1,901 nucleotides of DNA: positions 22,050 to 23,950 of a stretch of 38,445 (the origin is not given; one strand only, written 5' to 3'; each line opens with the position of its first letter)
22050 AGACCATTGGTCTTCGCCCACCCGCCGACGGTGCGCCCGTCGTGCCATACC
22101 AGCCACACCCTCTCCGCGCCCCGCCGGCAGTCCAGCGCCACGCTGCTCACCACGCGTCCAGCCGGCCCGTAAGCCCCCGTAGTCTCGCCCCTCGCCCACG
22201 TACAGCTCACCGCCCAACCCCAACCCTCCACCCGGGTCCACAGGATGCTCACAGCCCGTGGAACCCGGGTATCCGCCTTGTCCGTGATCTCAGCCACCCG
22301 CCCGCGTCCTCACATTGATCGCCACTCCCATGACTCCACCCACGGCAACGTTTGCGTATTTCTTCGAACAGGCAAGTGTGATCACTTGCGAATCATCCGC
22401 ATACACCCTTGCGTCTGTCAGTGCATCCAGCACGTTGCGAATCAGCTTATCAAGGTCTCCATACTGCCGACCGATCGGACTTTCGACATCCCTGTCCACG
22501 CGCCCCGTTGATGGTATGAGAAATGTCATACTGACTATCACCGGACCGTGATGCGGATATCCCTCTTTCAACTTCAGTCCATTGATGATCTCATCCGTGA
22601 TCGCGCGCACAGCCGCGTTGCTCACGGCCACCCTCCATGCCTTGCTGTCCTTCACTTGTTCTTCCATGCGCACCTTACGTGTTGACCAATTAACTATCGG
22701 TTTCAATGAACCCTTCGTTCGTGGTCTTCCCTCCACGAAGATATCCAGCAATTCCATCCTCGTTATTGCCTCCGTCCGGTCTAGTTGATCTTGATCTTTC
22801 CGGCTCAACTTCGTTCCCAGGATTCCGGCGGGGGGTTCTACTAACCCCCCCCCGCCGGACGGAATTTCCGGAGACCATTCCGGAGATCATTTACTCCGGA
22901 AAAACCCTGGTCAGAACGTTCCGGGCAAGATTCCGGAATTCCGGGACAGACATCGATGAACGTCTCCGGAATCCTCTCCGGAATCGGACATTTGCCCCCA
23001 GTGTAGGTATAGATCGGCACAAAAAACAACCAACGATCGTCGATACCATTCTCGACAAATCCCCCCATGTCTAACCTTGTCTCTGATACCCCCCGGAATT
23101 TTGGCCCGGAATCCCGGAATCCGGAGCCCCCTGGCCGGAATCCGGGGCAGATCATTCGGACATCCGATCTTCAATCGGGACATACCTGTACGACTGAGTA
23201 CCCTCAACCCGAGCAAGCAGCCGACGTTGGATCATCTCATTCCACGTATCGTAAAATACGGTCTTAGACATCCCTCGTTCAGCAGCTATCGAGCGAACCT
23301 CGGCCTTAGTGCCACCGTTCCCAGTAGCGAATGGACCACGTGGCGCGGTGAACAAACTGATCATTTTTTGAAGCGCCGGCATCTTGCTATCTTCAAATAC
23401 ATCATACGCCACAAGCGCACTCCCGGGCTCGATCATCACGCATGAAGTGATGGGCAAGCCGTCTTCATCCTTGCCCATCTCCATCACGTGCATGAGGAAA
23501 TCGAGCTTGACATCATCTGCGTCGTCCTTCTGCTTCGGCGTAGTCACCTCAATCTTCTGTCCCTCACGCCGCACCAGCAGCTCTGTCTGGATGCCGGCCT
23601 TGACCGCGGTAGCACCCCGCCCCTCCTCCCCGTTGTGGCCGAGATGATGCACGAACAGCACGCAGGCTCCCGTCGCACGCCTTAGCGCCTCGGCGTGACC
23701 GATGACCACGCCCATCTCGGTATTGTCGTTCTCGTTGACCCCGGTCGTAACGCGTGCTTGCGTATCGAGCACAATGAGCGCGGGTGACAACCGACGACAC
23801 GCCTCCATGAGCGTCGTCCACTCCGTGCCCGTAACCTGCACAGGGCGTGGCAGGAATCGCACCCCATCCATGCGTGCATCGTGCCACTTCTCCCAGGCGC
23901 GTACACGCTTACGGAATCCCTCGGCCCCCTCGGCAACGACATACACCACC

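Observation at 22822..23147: Dense CCGGAAT iteron array around an AT-rich spacer, immediately downstream of the primase-helicase gene: putative replication origin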

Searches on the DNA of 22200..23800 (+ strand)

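Call 4: search_dna_similar(query=window:22200-23800:+, collection=phages, mode=near, max_rows=30)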
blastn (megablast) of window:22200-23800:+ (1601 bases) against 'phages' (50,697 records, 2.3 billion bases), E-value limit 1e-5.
No match.

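Call 96: search_rna_families(source=window, start=22600, end=23300, threshold=evalue, max_evalue=1)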
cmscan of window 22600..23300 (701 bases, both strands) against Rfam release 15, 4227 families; matches with E-value up to 1: 0.
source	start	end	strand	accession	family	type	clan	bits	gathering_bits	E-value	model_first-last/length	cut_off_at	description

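Call 97: search_dna_similar(query=window:22758-23151:+, collection=phages, mode=distant, max_rows=10)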
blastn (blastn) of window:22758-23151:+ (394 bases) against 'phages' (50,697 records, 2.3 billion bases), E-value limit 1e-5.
No match.

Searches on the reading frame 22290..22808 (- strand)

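Call 10: search_protein_families(library=pfam, proteins=[window:22290-22808:-])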
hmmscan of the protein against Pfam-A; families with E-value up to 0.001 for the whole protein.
window:22290-22808:- (172 aa): 1 family
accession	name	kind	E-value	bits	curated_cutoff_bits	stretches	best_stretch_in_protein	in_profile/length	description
PF05866.16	RusA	-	1.7e-08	35.5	22.8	1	59-153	18-115/124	Endodeoxyribonuclease RusA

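Call 11: search_protein_families(library=phrogs, proteins=[window:22290-22808:-])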
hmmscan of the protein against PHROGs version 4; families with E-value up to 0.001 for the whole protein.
window:22290-22808:- (172 aa): 4 families
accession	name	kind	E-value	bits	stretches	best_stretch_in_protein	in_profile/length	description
phrog_140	-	DNA, RNA and nucleotide metabolism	7e-16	59.5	1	15-162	33-161/219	RusA-like Holliday junction resolvase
phrog_3055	-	DNA, RNA and nucleotide metabolism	1.4e-12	48.5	1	21-157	67-201/233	RusA-like Holliday junction resolvase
phrog_34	-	DNA, RNA and nucleotide metabolism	1.1e-07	32.8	1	37-169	83-196/259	RusA-like Holliday junction resolvase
phrog_1532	-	unknown function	1.5e-06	28.8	1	115-165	22-70/80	-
